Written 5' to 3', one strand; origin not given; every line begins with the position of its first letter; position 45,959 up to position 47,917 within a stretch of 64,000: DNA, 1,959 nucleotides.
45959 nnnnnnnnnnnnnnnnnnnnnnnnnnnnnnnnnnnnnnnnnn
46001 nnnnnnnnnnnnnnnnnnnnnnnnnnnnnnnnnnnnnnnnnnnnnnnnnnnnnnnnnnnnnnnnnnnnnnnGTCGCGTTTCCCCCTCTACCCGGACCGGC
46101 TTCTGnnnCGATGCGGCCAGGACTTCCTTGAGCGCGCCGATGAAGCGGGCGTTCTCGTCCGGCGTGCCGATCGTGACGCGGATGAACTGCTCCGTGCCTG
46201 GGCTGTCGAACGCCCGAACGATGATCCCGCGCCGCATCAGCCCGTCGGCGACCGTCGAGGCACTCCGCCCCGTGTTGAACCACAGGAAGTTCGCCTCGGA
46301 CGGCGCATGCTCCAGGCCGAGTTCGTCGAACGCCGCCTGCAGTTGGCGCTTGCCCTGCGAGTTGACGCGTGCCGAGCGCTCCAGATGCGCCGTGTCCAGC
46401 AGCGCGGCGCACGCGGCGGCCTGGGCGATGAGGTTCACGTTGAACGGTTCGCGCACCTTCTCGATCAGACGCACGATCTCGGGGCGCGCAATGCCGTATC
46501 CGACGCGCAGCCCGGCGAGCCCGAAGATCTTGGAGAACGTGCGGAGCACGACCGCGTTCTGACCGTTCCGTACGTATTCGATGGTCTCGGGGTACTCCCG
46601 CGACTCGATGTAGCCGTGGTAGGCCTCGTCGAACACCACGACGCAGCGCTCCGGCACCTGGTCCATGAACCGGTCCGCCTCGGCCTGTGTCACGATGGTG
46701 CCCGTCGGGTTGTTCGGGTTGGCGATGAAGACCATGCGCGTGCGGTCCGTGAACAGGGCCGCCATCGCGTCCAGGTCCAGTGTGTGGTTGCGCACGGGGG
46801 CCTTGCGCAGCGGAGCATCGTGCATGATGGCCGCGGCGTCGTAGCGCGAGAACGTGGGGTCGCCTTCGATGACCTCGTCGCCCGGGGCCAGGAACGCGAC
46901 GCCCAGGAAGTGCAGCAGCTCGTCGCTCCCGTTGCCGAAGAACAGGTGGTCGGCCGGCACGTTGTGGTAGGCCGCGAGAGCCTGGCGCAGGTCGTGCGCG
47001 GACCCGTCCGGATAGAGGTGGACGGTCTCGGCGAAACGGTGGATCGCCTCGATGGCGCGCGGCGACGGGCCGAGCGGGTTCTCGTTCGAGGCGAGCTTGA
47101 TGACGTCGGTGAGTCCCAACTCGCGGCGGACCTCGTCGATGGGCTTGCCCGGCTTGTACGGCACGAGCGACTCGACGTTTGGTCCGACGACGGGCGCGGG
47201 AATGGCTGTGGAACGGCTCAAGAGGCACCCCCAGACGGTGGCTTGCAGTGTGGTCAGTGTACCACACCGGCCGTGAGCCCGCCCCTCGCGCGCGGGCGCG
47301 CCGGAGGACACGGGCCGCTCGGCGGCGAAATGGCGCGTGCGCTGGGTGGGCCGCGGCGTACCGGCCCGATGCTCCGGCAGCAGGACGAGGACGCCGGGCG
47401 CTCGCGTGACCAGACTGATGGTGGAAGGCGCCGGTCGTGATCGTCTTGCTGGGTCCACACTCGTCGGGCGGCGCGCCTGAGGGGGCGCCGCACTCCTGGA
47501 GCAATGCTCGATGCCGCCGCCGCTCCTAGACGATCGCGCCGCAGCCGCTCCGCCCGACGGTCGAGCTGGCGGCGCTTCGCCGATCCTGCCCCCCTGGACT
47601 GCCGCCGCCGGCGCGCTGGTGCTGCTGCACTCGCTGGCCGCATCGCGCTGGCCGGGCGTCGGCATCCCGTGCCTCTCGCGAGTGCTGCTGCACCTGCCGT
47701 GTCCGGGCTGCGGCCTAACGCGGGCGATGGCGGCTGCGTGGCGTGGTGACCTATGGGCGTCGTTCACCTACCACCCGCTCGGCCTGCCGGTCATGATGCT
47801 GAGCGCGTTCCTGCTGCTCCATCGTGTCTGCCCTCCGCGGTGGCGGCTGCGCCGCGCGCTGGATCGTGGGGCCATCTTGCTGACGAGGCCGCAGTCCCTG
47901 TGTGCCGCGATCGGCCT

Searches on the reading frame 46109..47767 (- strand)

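Call 47: search_protein_families(library=pfam, max_evalue=0.00001, proteins=[window:46109-47767:-])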
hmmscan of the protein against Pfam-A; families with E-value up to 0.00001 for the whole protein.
window:46109-47767:- (553 aa): 1 family
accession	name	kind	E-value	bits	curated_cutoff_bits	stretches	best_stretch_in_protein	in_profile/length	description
PF00155.27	Aminotran_1_2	-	1e-61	209.6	19.7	1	220-546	1-361/361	Aminotransferase class I and II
